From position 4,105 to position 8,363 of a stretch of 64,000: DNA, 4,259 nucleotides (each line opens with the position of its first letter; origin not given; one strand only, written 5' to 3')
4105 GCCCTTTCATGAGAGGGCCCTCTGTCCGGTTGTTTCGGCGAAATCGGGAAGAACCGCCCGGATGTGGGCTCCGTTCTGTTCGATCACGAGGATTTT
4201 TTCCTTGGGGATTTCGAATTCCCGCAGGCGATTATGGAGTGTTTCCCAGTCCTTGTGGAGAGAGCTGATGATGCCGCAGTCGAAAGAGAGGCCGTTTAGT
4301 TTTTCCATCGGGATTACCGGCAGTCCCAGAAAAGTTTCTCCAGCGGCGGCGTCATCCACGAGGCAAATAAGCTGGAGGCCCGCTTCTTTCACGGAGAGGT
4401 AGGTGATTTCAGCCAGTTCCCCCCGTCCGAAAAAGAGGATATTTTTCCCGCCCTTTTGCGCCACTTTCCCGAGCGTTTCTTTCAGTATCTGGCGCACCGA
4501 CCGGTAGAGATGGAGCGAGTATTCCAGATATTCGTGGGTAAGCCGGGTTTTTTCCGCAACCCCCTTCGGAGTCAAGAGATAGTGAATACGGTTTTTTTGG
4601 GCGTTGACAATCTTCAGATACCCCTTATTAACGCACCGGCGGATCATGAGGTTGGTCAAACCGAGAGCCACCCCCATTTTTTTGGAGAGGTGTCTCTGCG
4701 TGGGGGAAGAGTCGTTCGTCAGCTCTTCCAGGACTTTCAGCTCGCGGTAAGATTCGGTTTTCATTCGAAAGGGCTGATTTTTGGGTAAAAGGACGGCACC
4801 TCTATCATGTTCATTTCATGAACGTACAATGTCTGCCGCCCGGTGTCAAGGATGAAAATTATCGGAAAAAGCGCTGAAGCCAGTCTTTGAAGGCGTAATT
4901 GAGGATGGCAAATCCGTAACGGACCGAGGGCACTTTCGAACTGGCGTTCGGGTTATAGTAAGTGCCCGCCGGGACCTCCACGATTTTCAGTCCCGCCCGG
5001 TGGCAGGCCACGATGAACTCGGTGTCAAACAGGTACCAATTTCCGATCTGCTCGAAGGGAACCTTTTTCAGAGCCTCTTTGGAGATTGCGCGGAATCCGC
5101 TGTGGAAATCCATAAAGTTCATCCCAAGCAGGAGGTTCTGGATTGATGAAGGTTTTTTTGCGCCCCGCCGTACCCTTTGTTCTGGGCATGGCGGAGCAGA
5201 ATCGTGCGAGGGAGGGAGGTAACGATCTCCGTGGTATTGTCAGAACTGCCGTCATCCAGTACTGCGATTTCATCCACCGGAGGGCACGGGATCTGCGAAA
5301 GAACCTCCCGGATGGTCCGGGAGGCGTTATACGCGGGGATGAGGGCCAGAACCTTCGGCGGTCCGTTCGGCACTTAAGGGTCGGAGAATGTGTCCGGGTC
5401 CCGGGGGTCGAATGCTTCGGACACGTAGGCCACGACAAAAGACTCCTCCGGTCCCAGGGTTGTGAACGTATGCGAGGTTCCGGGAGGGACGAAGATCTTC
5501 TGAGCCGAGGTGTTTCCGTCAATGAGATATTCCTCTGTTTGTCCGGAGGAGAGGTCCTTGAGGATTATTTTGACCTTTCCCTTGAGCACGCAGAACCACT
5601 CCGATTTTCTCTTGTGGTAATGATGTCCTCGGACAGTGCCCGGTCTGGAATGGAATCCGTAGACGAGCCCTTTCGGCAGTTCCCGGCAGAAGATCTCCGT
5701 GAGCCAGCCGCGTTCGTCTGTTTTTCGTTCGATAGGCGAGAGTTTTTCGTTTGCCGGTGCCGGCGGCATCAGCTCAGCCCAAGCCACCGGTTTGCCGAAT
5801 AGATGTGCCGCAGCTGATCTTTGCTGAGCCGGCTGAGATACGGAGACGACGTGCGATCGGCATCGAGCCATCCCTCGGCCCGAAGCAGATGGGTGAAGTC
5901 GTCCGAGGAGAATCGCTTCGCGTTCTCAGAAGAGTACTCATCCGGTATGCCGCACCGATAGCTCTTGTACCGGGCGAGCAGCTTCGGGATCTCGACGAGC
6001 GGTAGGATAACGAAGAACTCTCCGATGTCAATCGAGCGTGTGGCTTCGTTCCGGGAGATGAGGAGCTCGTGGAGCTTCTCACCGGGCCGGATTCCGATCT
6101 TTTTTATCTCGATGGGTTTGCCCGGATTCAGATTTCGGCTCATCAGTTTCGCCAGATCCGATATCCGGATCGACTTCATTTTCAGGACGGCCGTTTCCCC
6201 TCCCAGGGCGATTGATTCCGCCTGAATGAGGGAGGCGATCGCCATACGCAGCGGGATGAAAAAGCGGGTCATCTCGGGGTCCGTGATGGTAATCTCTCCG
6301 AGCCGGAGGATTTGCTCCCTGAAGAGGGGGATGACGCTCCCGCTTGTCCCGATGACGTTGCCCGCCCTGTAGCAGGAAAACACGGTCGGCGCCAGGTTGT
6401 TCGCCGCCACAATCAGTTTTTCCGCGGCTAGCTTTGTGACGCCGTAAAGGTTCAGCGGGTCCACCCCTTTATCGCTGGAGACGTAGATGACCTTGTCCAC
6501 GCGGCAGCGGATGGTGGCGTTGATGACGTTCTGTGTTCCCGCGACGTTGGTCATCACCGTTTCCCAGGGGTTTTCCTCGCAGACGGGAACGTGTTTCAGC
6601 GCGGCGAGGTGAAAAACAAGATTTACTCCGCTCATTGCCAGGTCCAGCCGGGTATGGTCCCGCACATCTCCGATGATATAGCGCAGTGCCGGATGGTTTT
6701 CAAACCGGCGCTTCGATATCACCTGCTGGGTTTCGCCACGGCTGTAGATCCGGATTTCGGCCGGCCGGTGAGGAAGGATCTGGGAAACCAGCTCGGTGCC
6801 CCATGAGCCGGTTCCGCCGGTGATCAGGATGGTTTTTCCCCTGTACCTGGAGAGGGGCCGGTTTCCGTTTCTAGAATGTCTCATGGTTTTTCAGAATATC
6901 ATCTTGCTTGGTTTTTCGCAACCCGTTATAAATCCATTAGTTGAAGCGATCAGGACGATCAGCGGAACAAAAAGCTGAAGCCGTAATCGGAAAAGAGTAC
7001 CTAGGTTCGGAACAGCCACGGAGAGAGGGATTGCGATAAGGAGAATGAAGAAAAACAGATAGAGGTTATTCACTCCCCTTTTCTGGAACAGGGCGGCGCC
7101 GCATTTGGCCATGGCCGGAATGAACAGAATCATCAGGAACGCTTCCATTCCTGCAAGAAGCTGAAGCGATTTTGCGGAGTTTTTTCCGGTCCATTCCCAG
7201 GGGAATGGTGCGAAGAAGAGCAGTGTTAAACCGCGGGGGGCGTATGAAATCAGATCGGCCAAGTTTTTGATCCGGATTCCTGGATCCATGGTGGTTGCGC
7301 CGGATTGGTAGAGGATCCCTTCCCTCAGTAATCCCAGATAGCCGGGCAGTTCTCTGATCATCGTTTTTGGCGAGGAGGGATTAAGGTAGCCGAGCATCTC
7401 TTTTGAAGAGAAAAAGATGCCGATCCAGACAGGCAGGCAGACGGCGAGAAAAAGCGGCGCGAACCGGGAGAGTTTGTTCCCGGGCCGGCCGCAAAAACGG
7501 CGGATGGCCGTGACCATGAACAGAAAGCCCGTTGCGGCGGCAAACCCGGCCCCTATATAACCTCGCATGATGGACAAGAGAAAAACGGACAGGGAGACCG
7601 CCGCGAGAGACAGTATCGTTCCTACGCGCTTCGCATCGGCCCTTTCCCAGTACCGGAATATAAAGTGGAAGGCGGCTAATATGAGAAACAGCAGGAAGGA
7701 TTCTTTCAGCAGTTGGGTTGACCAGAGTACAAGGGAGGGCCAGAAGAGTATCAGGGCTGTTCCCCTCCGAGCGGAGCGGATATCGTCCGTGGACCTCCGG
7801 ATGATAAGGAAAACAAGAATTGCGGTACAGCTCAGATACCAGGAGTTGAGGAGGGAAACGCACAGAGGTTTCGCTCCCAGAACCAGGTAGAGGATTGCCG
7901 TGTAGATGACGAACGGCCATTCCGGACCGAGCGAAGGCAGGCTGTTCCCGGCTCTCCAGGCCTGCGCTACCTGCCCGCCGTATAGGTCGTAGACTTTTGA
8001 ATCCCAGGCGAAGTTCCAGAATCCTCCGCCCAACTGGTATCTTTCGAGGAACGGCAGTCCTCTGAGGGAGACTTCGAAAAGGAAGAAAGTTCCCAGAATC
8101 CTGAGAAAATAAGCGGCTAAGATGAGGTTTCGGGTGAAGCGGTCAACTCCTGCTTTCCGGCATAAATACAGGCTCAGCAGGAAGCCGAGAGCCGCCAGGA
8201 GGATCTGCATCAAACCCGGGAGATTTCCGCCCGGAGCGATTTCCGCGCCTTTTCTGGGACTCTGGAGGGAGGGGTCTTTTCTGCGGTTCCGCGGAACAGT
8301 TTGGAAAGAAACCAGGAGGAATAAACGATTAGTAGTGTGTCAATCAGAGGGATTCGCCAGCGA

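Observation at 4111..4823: Rex-like wHTH-Rossmann regulator embedded in the glycan cluster, with a perfect palindrome in its upstream spacer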

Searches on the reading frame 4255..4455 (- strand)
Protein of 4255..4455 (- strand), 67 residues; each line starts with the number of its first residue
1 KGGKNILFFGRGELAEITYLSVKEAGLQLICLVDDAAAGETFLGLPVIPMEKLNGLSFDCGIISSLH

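Call 52: search_solved_structures(query=A4, max_evalue=10, show_alignments=5)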
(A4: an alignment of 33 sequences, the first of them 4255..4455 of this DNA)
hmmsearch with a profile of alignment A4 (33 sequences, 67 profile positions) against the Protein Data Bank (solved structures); distinct sequences matched with E-value up to 10: 7.
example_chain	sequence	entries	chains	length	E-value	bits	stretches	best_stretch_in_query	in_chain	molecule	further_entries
4ea7_A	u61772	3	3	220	0.23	14.8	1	6-48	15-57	Perosamine N-acetyltransferase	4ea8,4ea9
4eaa_A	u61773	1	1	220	0.23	14.8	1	6-48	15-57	Perosamine N-acetyltransferase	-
4eab_A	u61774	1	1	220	0.23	14.8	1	6-48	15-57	Perosamine N-acetyltransferase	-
2zvr_A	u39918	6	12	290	0.94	12.8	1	10-29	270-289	Uncharacterized protein TM_0416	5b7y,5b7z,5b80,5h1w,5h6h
8kcj_A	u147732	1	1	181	1.4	12.3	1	2-42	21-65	De novo design protein -N7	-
3ouu_A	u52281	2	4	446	1.5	12.2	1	4-45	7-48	Biotin carboxylase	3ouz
8k8f_A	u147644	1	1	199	2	11.8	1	2-42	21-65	De novo design protein N7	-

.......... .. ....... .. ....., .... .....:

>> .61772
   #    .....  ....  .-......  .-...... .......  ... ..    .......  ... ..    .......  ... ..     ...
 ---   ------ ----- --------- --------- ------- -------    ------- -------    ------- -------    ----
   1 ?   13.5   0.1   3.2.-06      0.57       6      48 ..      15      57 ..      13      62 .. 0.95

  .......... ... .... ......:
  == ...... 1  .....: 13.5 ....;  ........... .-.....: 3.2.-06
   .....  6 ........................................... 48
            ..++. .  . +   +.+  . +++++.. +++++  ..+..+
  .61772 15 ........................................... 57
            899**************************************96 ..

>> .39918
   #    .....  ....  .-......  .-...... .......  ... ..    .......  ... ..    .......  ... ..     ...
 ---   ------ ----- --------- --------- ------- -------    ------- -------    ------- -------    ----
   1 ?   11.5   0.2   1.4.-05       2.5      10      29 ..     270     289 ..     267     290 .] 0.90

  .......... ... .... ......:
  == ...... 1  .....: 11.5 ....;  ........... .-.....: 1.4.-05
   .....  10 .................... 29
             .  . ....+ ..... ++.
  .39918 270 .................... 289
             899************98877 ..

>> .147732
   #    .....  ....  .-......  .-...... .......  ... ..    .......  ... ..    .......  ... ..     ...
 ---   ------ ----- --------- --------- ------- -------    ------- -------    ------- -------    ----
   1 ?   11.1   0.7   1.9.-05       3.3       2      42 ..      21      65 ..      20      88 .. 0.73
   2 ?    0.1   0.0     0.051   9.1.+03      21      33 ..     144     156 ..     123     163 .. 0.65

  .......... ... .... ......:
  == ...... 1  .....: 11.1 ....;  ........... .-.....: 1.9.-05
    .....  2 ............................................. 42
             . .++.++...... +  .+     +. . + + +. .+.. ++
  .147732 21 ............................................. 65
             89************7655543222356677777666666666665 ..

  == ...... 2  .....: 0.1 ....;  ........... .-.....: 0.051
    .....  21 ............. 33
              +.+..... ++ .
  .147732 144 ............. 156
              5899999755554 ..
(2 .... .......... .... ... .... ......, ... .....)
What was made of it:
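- On PglD/NeuD family: Only a marginal profile match to the PerB N-domain (E 0.23, call 52).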

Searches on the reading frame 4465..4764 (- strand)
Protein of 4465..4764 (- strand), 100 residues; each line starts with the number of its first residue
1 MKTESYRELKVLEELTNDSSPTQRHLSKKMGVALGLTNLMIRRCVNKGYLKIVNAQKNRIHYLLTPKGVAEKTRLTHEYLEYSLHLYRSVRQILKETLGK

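Call 59: find_homologous_proteins(query=window:4465-4764:-, max_evalue=0.00001)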
Query window:4465-4764:- (100 aa): 5 proteins with E <= 0.00001 among 8 candidates.
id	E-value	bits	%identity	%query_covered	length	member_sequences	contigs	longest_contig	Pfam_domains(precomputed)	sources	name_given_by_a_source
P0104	1.2e-34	136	68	100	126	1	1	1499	PF01047.29,PF13412.13,PF12802.14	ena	-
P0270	3.0e-33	131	82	76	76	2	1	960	PF01047.29,PF13412.13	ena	-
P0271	1.3e-27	113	57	98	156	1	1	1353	PF01047.29,PF13412.13,PF12802.14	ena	-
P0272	2.7e-17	80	44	100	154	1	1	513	PF13412.13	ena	-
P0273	1.8e-13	68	49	76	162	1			PF13412.13,PF12802.14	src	-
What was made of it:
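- Tried and rejected: A homologue search with the N-domain alone returned only 5 proteins, probably mostly truncated ones, and was uninformative (call 59).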

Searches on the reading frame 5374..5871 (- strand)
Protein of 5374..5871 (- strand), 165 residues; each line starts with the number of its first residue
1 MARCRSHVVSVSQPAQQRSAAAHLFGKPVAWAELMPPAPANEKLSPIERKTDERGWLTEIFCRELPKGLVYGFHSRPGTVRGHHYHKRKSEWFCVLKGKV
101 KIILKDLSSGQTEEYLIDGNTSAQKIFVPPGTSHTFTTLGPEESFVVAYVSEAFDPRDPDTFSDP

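Call 5: search_protein_families(library=pfam, proteins=[window:5374-5871:-], max_evalue=0.01)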
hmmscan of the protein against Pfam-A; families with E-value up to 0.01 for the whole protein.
window:5374-5871:- (165 aa): 5 families
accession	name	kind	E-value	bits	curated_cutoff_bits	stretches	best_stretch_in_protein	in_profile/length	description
PF14667.12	Polysacc_synt_C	-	3e-23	82.5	28.7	1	50-162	1-111/111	Polysaccharide biosynthesis C-terminal domain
PF05523.17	FdtA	-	1.7e-09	38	23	1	44-158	5-118/131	WxcM-like, C-terminal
PF00908.23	dTDP_sugar_isom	-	2.1e-07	31.3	27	1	48-157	13-136/168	dTDP-4-dehydrorhamnose 3,5-epimerase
PF07883.17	Cupin_2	-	5e-06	26.6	27.2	1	76-143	6-63/70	Cupin domain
PF00190.28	Cupin_1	-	0.00019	21.5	22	1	56-150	16-113/151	Cupin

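Call 6: search_protein_families(library=ncbifam, proteins=[window:5374-5871:-], max_evalue=0.01)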
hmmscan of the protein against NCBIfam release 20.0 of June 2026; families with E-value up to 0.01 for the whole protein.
window:5374-5871:- (165 aa): 4 families
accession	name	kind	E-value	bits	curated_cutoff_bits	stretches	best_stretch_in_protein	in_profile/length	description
NF047837.1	UDPAcbARedWbcJ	equivalog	6.2e-17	61.6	500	1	47-164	251-366/372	UDP-2-acetamido-2,6-beta-L-arabino-hexul-4-ose reductase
TIGR04366.1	cupin_WbuC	subfamily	1.8e-06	27.9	42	1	77-157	43-122/132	WbuC family cupin fold metalloprotein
TIGR03404.1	bicupin_oxalic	subfamily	2.6e-06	26.8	254.2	1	47-155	43-149/367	bicupin, oxalate decarboxylase family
TIGR01221.1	rmlC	equivalog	0.0055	16.5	155.75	0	51-153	19-134/176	dTDP-4-dehydrorhamnose 3,5-epimerase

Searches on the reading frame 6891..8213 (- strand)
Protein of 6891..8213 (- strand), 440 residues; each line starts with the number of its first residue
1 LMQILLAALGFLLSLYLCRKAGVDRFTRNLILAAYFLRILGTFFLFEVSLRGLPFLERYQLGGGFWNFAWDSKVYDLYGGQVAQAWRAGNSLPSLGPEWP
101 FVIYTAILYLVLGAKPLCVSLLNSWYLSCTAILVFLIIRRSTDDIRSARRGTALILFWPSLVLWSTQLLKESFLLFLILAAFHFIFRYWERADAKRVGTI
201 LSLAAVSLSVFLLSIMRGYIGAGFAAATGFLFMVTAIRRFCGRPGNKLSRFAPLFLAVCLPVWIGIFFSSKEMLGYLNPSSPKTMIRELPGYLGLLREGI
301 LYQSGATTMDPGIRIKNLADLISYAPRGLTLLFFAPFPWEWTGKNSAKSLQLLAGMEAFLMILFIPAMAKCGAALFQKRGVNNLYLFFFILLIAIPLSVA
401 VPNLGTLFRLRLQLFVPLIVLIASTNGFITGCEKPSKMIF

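Call 5: search_protein_families(library=pfam, proteins=[window:6891-8213:-], max_evalue=0.01)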
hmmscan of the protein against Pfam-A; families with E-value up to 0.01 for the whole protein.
window:6891-8213:- (440 aa): 1 family
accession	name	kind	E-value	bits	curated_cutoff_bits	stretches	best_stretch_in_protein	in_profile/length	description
PF02366.24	PMT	-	0.0046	17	22.7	1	120-264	86-232/245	Dolichyl-phosphate-mannose-protein mannosyltransferase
